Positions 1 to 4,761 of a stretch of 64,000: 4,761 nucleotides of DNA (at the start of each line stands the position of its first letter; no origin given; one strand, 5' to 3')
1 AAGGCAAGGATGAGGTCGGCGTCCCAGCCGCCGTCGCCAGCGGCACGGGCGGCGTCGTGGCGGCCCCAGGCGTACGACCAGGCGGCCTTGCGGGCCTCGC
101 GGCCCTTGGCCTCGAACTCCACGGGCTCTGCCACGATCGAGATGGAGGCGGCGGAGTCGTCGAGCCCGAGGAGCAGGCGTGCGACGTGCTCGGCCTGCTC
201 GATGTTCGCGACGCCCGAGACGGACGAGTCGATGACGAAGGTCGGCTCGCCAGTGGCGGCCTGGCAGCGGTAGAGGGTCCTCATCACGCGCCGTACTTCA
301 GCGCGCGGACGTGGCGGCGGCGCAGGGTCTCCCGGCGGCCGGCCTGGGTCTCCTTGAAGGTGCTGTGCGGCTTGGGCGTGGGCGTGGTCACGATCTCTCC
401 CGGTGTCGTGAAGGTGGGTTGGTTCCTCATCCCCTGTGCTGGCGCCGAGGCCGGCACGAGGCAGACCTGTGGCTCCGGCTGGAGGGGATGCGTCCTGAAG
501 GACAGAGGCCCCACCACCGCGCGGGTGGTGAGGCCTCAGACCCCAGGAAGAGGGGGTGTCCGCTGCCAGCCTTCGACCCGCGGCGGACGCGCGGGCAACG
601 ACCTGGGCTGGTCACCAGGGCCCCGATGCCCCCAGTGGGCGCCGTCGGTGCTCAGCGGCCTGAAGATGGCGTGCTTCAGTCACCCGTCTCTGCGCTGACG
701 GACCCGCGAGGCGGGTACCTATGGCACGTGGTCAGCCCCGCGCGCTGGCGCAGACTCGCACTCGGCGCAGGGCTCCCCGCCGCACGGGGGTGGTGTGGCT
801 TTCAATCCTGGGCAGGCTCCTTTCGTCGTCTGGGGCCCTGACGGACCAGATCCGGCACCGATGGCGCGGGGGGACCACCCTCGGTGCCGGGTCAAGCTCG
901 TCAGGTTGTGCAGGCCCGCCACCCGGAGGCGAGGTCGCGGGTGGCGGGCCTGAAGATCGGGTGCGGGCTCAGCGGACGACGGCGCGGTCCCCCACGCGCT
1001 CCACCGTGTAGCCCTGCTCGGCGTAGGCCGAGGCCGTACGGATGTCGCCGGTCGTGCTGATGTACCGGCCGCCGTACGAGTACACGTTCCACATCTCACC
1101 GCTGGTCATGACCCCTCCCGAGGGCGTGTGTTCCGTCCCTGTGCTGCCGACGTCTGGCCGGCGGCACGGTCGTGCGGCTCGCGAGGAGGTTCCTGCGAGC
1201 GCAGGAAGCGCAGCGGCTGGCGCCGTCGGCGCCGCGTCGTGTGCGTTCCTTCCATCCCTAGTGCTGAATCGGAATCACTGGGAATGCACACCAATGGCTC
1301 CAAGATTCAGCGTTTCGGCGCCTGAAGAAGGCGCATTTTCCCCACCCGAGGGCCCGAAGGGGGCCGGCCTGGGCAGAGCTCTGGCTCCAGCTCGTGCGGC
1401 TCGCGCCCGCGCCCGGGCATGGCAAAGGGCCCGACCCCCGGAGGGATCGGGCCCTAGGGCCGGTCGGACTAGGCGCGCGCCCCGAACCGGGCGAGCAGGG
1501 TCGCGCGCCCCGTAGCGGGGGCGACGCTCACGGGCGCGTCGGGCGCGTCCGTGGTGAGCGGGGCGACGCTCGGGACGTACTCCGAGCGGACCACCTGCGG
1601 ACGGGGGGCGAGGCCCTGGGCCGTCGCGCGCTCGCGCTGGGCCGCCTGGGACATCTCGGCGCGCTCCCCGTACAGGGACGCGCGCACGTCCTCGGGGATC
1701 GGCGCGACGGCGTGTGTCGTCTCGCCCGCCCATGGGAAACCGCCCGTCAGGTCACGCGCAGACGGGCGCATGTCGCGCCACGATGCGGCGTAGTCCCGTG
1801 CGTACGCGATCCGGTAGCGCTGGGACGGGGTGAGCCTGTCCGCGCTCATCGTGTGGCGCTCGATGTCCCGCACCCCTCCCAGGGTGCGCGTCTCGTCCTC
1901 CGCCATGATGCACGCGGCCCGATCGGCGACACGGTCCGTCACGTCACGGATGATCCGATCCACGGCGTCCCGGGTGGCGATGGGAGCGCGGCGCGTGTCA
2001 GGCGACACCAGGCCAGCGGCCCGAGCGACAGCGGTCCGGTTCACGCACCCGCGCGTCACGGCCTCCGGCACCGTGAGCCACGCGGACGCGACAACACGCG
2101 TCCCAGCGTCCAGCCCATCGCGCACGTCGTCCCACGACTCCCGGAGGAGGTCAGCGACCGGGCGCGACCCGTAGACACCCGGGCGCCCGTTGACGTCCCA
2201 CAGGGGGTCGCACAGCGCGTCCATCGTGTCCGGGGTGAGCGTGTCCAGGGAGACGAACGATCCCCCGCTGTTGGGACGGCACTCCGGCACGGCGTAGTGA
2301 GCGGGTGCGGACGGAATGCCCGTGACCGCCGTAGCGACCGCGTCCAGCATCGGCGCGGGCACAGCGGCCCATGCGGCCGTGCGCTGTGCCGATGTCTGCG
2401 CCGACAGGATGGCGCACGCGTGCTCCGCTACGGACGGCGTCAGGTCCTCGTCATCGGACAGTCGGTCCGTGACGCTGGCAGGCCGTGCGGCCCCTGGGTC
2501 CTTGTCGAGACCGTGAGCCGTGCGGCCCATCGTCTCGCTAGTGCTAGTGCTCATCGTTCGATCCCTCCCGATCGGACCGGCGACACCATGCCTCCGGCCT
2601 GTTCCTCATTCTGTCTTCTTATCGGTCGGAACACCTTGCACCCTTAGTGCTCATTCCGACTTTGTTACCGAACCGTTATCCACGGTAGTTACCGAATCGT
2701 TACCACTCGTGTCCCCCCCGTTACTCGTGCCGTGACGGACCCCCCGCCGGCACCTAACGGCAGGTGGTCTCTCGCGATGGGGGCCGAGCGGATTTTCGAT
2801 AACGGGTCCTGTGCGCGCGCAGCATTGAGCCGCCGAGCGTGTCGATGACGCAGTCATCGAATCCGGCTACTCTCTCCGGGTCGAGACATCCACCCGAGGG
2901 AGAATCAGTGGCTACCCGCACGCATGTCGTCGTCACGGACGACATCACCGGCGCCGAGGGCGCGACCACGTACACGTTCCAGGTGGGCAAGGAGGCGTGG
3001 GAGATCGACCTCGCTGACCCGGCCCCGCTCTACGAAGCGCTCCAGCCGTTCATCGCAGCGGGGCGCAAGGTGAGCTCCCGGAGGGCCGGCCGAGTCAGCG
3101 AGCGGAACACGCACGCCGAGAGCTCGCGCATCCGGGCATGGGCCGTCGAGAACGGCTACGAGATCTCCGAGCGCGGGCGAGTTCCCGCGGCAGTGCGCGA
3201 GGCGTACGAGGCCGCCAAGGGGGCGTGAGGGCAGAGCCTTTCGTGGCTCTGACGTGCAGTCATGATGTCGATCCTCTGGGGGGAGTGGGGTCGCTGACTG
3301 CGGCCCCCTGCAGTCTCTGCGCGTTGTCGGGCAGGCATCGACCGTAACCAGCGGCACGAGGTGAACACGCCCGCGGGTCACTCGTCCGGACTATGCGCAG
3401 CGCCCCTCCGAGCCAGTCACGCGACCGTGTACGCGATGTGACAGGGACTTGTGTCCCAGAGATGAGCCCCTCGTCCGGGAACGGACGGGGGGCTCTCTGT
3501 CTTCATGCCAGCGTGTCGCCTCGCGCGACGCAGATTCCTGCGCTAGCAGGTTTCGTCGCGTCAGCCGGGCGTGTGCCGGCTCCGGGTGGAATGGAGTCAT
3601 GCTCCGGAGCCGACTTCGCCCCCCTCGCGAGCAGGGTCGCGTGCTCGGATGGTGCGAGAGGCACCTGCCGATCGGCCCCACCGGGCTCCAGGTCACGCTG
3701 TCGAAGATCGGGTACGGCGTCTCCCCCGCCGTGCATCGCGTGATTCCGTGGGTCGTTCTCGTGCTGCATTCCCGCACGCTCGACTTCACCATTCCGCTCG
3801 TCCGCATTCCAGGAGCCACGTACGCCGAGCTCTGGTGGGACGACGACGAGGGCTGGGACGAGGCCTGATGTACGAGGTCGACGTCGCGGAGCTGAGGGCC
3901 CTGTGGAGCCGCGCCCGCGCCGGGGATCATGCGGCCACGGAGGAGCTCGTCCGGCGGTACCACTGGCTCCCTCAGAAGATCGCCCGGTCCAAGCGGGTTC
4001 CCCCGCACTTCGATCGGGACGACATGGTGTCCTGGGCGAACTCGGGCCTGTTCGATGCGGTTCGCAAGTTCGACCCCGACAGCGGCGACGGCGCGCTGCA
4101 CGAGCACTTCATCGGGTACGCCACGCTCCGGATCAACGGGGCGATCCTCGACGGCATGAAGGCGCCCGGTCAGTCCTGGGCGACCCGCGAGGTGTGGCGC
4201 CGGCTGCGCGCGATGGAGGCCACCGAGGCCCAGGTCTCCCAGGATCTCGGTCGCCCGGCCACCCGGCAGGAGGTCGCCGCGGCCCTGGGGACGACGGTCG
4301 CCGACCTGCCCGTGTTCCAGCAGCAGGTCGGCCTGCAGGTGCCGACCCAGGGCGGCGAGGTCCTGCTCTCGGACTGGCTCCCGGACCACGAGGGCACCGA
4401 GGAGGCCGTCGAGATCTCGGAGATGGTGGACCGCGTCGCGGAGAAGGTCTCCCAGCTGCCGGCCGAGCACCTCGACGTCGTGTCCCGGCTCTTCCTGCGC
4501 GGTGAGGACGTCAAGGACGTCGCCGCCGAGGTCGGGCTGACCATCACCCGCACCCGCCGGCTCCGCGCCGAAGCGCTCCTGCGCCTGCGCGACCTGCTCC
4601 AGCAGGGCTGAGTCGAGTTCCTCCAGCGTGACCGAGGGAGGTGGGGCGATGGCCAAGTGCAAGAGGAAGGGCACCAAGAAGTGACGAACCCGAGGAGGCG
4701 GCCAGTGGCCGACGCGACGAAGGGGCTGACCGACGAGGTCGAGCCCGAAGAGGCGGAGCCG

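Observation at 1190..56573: Genome-wide 18-bp inverted-repeat operator family, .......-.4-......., in at least 12 copies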

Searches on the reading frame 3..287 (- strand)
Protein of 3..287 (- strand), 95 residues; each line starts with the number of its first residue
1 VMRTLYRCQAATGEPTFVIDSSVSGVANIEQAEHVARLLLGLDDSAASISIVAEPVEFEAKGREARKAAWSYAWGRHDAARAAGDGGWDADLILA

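Call 23: search_protein_families(library=pfam, proteins=[window:3-287:-], max_evalue=0.01)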
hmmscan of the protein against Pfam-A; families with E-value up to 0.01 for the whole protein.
window:3-287:- (95 aa): 0 families

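Call 94: find_encoding_contigs(protein=window:3-287:-, flank=10000, max_places=3)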
Protein window:3-287:- (95 aa): no gene with exactly this product is on record in the collection.

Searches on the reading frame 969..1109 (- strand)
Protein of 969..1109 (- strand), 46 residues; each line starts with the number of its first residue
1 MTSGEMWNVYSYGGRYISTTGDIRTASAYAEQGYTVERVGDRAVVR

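Call 96: find_encoding_contigs(protein=window:969-1109:-, flank=10000, max_places=3)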
Protein window:969-1109:- (46 aa): 3 contigs read that carry it; 2 places shown.
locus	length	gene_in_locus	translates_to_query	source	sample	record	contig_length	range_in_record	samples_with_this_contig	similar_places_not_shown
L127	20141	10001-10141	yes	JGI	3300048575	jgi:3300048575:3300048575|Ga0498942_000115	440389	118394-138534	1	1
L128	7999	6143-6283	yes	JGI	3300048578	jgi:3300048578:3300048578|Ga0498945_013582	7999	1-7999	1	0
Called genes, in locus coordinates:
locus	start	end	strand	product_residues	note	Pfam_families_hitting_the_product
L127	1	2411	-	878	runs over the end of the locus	PF02018:CBM_4_9 (faint), PF07484:Collar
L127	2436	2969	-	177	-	-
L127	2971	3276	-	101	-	-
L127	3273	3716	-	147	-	-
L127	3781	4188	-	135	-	-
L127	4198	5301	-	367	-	PF01471:PG_binding_1, PF09374:PG_binding_3 (faint), PF01471:PG_binding_1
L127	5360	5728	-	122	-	-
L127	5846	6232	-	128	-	-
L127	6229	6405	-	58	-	-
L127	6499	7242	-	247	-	PF04545:Sigma70_r4 (faint)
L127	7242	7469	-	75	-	-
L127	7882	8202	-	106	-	PF11774:Lsr2, PF23359:Lsr2_DNA-bd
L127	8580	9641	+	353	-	-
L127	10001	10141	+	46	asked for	-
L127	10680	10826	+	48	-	-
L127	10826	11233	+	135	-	-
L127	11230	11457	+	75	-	-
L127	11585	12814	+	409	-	-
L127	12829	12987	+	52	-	-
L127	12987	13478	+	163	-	-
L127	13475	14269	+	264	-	-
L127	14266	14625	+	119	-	-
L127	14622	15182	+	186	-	-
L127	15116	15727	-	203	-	-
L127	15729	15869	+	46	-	-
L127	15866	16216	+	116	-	PF00145:DNA_methylase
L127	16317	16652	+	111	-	-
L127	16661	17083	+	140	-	-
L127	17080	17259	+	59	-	-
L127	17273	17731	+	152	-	-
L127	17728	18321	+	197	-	-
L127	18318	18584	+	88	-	-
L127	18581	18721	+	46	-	-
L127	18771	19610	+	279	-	PF02735:Ku (weak)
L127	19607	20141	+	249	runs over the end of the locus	-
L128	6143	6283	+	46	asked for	-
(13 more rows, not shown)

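Call 98: find_homologous_proteins(query=L127:18771-19610:+, max_evalue=1e-50)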
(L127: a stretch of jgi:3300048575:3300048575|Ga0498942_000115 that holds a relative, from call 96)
Query L127:18771-19610:+ (279 aa): 19 proteins with E <= 1e-50 among 8000 candidates.
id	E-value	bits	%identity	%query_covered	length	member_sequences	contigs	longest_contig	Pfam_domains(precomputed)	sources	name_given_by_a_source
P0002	8.0e-103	361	65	99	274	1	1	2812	PF02735.23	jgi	jgi:non-homologous end joining protein Ku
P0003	4.3e-102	359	63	95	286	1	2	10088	PF02735.23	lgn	-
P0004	1.2e-99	351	64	99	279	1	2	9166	PF02735.23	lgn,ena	-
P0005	2.9e-97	343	64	95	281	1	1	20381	-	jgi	jgi:non-homologous end joining protein Ku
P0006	1.8e-94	334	61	90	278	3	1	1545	PF02735.23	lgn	-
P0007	3.9e-91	323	59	91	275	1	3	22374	PF02735.23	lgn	-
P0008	5.6e-90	319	56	90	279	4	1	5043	PF02735.23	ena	-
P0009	5.9e-88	313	58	90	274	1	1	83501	PF02735.23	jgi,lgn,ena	-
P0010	5.1e-87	310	61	92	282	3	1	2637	PF02735.23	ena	-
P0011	1.3e-84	302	57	98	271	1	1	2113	PF02735.23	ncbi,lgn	-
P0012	1.3e-81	292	58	95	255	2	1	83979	PF02735.23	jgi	-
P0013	3.9e-78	281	55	99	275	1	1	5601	-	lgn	-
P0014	1.9e-77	278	54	93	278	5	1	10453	PF02735.23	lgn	-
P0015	1.2e-76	276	52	92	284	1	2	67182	PF02735.23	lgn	-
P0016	4.4e-67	244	48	97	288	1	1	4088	PF02735.23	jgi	jgi:non-homologous end joining protein Ku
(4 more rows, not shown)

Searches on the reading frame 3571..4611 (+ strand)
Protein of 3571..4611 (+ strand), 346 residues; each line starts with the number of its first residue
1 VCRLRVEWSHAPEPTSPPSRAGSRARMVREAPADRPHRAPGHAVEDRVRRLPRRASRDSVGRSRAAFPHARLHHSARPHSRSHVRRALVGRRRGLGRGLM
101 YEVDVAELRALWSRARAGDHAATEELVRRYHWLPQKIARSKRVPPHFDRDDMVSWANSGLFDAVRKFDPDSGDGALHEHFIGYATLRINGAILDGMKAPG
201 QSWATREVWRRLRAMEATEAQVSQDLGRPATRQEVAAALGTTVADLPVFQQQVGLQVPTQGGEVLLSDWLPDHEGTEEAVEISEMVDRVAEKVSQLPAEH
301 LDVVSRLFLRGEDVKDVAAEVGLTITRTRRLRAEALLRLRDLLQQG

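Call 11: search_protein_families(library=pfam, proteins=[window:3571-4611:+], max_evalue=0.01)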
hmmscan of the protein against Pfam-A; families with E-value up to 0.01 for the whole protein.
window:3571-4611:+ (346 aa): 2 families
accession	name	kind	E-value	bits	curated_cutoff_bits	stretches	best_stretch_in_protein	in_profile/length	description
PF04545.22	Sigma70_r4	-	0.00017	21.5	24.1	1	294-340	3-49/50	Sigma-70, region 4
PF04542.20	Sigma70_r2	-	0.00029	21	24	1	126-195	1-64/71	Sigma-70 region 2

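Call 13: search_protein_families(library=phrogs, proteins=[window:3571-4611:+], max_evalue=0.001)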
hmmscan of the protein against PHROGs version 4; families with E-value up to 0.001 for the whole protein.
window:3571-4611:+ (346 aa): 3 families
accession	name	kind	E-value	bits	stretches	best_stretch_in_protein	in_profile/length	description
phrog_351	-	transcription regulation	1.8e-16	61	1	104-344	486-727/928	RNA polymerase sigma factor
phrog_1740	-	transcription regulation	2.6e-07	30.5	1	272-344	145-217/567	RNA polymerase sigma factor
phrog_13787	-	unknown function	0.00043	21.5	0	242-344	70-169/172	-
